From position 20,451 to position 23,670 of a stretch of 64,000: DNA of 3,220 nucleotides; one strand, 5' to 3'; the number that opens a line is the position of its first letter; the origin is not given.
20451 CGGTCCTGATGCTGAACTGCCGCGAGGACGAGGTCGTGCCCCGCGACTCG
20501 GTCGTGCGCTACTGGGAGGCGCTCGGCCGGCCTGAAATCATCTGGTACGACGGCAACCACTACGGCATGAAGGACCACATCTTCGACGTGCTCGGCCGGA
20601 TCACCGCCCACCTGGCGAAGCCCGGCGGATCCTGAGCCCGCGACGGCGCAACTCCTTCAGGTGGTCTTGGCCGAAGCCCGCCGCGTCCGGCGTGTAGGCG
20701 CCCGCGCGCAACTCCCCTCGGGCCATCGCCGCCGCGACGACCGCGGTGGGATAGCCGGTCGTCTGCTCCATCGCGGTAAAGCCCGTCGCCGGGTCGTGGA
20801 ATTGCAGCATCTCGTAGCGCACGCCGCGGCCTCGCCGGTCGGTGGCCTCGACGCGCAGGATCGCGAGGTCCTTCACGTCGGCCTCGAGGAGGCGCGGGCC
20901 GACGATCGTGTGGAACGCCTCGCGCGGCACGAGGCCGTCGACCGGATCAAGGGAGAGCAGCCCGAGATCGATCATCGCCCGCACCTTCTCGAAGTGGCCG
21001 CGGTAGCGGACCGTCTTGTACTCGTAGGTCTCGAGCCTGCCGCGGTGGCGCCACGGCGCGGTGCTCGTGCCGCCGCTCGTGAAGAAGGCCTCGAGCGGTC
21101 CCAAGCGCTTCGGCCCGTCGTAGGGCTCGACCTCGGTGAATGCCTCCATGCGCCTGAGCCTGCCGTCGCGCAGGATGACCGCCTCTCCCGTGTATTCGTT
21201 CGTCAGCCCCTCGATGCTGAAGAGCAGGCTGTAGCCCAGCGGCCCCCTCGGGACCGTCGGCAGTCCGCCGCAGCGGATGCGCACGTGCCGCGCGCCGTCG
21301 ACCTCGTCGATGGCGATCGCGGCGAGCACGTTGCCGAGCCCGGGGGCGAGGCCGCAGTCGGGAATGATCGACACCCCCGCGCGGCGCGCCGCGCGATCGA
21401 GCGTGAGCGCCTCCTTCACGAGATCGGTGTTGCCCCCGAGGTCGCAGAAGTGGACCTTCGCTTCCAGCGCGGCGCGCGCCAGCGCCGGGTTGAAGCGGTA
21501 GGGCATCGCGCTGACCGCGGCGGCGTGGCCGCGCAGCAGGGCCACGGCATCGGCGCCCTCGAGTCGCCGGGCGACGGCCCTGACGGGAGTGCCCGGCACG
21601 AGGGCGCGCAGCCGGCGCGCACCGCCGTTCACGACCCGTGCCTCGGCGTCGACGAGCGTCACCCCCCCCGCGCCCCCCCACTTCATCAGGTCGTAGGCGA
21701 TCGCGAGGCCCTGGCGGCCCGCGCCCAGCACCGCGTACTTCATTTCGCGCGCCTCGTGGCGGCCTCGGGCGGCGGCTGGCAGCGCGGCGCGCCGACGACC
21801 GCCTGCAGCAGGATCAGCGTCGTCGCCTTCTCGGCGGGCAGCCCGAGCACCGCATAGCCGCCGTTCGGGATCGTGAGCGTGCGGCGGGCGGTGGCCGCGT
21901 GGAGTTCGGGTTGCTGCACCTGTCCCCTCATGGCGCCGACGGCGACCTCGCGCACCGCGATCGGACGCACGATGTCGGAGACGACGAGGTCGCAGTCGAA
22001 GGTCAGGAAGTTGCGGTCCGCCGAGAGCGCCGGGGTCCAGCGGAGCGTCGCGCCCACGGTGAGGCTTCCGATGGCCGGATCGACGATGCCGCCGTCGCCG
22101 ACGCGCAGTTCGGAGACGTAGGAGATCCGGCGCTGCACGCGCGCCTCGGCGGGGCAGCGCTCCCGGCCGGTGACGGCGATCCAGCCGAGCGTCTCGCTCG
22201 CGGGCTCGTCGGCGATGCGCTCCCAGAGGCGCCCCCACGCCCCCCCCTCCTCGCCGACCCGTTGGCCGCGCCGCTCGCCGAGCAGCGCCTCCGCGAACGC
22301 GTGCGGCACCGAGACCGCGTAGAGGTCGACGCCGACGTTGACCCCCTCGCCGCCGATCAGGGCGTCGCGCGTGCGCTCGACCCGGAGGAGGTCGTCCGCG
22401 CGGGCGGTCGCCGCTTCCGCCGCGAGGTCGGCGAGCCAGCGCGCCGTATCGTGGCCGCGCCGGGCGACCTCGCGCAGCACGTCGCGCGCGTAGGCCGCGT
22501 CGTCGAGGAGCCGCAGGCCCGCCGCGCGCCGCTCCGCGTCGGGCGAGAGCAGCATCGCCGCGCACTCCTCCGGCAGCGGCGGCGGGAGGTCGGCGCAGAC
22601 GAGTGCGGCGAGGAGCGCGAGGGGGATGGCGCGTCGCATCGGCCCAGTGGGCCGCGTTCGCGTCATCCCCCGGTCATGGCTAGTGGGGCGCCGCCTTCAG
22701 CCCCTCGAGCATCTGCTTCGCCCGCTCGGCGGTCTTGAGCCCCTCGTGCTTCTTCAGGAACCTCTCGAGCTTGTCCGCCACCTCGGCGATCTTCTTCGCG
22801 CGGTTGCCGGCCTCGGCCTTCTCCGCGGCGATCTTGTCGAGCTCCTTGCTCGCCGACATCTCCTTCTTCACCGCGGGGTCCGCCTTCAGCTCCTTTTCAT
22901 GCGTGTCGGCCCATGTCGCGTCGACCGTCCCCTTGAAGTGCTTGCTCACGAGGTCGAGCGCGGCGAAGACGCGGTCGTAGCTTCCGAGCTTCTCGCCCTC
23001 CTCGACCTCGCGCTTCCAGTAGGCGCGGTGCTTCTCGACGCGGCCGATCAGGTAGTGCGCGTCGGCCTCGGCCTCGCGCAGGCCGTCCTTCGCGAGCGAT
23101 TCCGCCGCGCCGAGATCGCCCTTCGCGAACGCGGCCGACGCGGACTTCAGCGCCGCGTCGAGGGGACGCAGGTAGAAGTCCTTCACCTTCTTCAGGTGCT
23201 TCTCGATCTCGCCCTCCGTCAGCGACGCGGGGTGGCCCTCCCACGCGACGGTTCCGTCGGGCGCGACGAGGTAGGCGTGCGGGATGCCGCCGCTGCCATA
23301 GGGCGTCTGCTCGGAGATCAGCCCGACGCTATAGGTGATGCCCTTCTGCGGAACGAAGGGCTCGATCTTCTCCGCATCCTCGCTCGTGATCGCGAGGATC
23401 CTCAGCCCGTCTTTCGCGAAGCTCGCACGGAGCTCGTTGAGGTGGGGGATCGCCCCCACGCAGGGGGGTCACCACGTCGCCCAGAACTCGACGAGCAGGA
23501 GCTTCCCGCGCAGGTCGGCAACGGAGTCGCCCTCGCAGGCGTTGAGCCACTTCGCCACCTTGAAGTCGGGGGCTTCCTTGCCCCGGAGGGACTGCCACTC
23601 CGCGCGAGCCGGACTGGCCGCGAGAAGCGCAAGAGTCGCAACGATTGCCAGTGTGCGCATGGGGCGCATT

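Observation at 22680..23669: In-frame TGA at the first Cys of the CxxC motif in a TlpA-like periplasmic thioredoxin: selenoprotein candidate in an ECF-sigma envelope operon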

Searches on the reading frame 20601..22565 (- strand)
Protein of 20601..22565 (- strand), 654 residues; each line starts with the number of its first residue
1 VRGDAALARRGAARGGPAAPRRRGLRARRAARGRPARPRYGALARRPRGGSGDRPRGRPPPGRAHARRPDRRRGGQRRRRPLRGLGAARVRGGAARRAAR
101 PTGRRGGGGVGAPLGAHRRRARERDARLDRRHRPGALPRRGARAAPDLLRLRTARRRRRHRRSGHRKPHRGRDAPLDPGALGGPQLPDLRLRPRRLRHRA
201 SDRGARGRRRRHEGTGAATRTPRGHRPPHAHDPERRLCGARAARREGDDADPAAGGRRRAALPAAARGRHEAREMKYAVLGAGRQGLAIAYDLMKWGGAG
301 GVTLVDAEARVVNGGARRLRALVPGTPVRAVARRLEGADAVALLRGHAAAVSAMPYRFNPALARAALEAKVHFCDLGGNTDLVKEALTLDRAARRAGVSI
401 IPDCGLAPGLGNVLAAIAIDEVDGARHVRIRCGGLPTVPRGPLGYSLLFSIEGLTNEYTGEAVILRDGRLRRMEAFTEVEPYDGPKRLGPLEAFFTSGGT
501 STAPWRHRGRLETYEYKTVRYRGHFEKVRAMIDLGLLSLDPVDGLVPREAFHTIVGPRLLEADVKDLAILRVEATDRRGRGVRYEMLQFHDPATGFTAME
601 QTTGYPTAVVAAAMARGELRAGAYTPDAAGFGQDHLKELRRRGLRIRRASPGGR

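Call 8: search_protein_families(library=pfam, proteins=[window:20601-22565:-])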
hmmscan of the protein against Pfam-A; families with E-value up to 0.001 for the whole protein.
window:20601-22565:- (654 aa): 2 families
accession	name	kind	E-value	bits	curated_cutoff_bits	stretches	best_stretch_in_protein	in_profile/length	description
PF16653.10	Sacchrp_dh_C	-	6.4e-32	112.1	31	1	405-644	1-265/265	Saccharopine dehydrogenase C-terminal domain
PF03435.24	Sacchrp_dh_NADP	-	5.9e-08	33.6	25.1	1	279-401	3-129/129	Saccharopine dehydrogenase NADP binding domain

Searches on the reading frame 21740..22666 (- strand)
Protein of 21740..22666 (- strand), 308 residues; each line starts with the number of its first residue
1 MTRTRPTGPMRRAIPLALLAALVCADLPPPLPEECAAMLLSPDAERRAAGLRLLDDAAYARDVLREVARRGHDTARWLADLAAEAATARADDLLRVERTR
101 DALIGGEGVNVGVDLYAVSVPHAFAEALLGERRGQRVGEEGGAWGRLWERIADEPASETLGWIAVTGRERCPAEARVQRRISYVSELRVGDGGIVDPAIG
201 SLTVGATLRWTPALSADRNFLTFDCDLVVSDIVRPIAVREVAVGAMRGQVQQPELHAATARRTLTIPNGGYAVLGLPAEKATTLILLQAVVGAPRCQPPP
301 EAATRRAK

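Call 19: search_protein_families(library=pfam, max_evalue=0.01, proteins=[window:21740-22666:-])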
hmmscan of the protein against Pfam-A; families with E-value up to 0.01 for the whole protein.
window:21740-22666:- (308 aa): 0 families

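Call 49: search_protein_families(library=ncbifam, max_evalue=0.01, proteins=[window:21740-22666:-])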
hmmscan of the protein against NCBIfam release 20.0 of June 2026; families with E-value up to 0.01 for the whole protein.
window:21740-22666:- (308 aa): 0 families
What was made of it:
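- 21740..22666 (-): 308-aa exported protein of unknown family. It starts 14 nt after the selenoprotein stop codon. No Pfam or NCBIfam hit (calls 19, 49).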

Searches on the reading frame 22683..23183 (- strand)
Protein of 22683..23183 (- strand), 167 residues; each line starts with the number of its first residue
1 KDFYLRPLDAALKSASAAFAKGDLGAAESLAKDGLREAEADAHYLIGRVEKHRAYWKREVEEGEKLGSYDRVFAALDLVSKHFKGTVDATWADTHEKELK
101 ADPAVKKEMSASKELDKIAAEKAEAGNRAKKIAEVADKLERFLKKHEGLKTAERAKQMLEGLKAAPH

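Call 64: predict_structure(alignment_id=A5)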
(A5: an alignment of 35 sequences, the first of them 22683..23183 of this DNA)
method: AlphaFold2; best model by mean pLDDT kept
length: 167 residues; sequences in the alignment: 35
mean_pLDDT: 94.6   pTM: 0.84
mean pLDDT of the five models: 94.6, 94.2, 93.6, 87.4, 86.1
residues with pLDDT >= 90: 154; 70-90: 8; 50-70: 4; < 50: 1
segments of 3 or more residues with pLDDT < 50: none
pLDDT, mean of each block of 10 residues (from residue 1): 79 96 97 96 97 97 95 98 97 98 97 96 93 96 96 95 80
secondary structure, 60 per line:
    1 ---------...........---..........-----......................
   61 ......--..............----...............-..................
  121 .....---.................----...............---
elements in order: H10-20 H24-33 H39-66 H69-82 H87-101 H103-125 H129-145 H150-164
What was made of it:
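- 22683..23180 (-): C-terminal all-helical (TPR-like) domain of about 165 aa, rich in Ala, Lys and Glu. AlphaFold2 pLDDT 94.6, eight helices (call 64).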

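Call 66: fold_search(model_id=the predicted structure, library=pdb)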
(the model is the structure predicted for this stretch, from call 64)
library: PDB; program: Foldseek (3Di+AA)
matches with E <= 10: 171; with E <= 0.001: 0
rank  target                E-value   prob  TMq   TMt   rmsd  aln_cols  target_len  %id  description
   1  2xev_B                3.1e-01  0.57  0.23  0.30  14.7       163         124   15  Crystal structure of the TPR domain of Xanthomonas campestris ybgF (released 2010-09-15)
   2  2xev_A                4.9e-01  0.44  0.23  0.31  14.6       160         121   16  Crystal structure of the TPR domain of Xanthomonas campestris ybgF (released 2010-09-15)
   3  5xw7_D                4.9e-01  0.16  0.20  0.14  16.6       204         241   15  Crystal structure of the flexible tandem repeat domain of bacterial cellulose synthase subunit C (released 2017-11-01)
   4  3urz_A                6.6e-01  0.14  0.20  0.17  13.9       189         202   14  Crystal structure of a putative protein binding protein (BACOVA_03105) from Bacteroides ovatus ATCC 8483 at 2.19 A res (released 2011-12-14)
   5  2xev_C                7.7e-01  0.35  0.22  0.30  14.4       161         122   16  Crystal structure of the TPR domain of Xanthomonas campestris ybgF (released 2010-09-15)
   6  6xr2_A                8.1e-01  0.28  0.29  0.29  16.2       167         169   20  Computationally designed right-handed alpha/alpha homotrimeric toroid with 3 repeats per subunit (released 2021-07-14)
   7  7nri_D                1.2e+00  0.20  0.25  0.20  14.1       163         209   12  Structure of the darobactin-bound E. coli BAM complex (BamABCDE) (released 2021-04-21)
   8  2yhc                  1.3e+00  0.20  0.22  0.18  12.4       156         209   14  Structure of BamD from E. coli (released 2011-06-01)
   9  3ieg_A                1.4e+00  0.18  0.28  0.15  12.3       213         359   15  Crystal Structure of P58(IPK) TPR Domain at 2.5 A (released 2010-03-31)
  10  5d0o_D                1.6e+00  0.16  0.25  0.20  14.2       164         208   13  BamABCDE complex, outer membrane beta barrel assembly machinery entire complex (released 2016-03-09)
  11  8bvq_D                1.8e+00  0.13  0.21  0.17  12.0       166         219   13  E. coli BAM complex (BamABCDE) bound to darobactin B (released 2023-05-24)
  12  9h85_D                2.0e+00  0.14  0.24  0.19  12.3       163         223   13  BAM-hinge (GSGS) (released 2025-10-22)
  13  6xr2_C                2.0e+00  0.10  0.23  0.23  15.6       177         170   16  Computationally designed right-handed alpha/alpha homotrimeric toroid with 3 repeats per subunit (released 2021-07-14)
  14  8ump_A                2.1e+00  0.23  0.25  0.33  14.6       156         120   17  T33-ml35 - Designed Tetrahedral Protein Cage Using Machine Learning Algorithms (released 2023-11-15)
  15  5cwm                  2.1e+00  0.10  0.25  0.19  15.9       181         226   23  Crystal structure of de novo designed helical repeat protein DHR64 (released 2015-12-16)
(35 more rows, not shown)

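Call 75: search_protein_representatives(alignment_id=A5)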
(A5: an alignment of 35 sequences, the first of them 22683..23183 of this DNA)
Query: 35 sequences, 353 profile positions. Proteins with E-value up to 0.001 (for the whole library): 141194; up to 1e-10: 52162; up to 1e-30: 2150. The best 150 are listed.
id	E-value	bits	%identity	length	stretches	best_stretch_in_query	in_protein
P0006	3.8e-120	417.6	-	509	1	6-353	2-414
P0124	9.9e-115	399.7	-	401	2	11-167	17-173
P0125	3.7e-107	374.8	-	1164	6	24-162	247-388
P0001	6.5e-106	370.7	-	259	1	71-332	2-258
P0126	2.1e-88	313.1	-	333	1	9-330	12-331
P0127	4.4e-88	312.1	-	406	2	8-352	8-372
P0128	8.3e-86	304.6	-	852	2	8-280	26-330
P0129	1.3e-85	303.9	-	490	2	10-159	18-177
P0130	3.9e-84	299.1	-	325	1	23-331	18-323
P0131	1.5e-81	290.6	-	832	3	21-198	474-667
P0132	4.2e-81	289.1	-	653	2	7-198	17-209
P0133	2.6e-80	286.5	-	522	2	9-162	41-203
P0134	7.1e-79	281.8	-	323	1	7-327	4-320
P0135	1.8e-77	277.2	-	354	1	8-330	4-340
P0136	5.2e-77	275.7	-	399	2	16-279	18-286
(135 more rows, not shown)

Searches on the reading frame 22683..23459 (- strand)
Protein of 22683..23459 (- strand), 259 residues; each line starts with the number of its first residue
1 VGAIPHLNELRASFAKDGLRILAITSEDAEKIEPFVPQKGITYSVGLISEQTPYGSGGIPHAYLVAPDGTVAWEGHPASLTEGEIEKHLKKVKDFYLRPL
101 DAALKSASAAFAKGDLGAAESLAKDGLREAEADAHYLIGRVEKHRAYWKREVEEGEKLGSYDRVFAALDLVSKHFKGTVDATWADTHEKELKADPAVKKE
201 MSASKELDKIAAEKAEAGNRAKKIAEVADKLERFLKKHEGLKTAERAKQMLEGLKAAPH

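Call 54: list_cluster_members(proteins=[window:22683-23459:-, P0002, P0018])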
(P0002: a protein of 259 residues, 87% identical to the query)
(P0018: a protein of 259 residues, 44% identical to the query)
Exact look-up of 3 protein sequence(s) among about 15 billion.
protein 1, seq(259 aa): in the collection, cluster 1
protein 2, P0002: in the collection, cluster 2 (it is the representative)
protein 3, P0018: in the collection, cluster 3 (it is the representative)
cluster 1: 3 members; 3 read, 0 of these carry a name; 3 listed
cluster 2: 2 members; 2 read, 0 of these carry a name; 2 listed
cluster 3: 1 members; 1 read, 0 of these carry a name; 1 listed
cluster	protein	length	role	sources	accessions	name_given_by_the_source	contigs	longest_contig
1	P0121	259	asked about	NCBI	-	-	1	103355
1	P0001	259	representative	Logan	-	-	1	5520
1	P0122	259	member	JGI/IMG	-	-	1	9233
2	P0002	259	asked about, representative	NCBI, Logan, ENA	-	-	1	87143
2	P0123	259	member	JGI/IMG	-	-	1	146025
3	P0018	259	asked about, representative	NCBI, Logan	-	-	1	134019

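Call 57: find_encoding_contigs(protein=P0121, flank=1000, max_places=3)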
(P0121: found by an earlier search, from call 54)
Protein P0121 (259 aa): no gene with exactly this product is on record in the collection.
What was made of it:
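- Tried and rejected: This failed (call 57), although the ORF is on record from a 103-kb NCBI contig (call 54).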

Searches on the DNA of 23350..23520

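Call 67: search_rna_families(source=window, start=23350, end=23520, threshold=evalue, max_evalue=10)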
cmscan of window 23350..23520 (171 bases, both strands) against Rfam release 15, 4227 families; matches with E-value up to 10: 2.
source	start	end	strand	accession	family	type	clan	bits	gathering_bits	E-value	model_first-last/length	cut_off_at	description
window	23450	23466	-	RF02803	PyrR205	Gene; snRNA; snoRNA; HACA-box;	-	12.6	35.6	2.2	17-33/61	no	Pyrobaculum sRNA 205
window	23479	23492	-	RF01876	MIAT_exon5_2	Gene; lncRNA;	-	9.4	75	5.5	70-83/83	no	Myocardial infarction associated transcript exon 5 conserved region 2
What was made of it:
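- No Rfam SECIS family matches (call 67).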
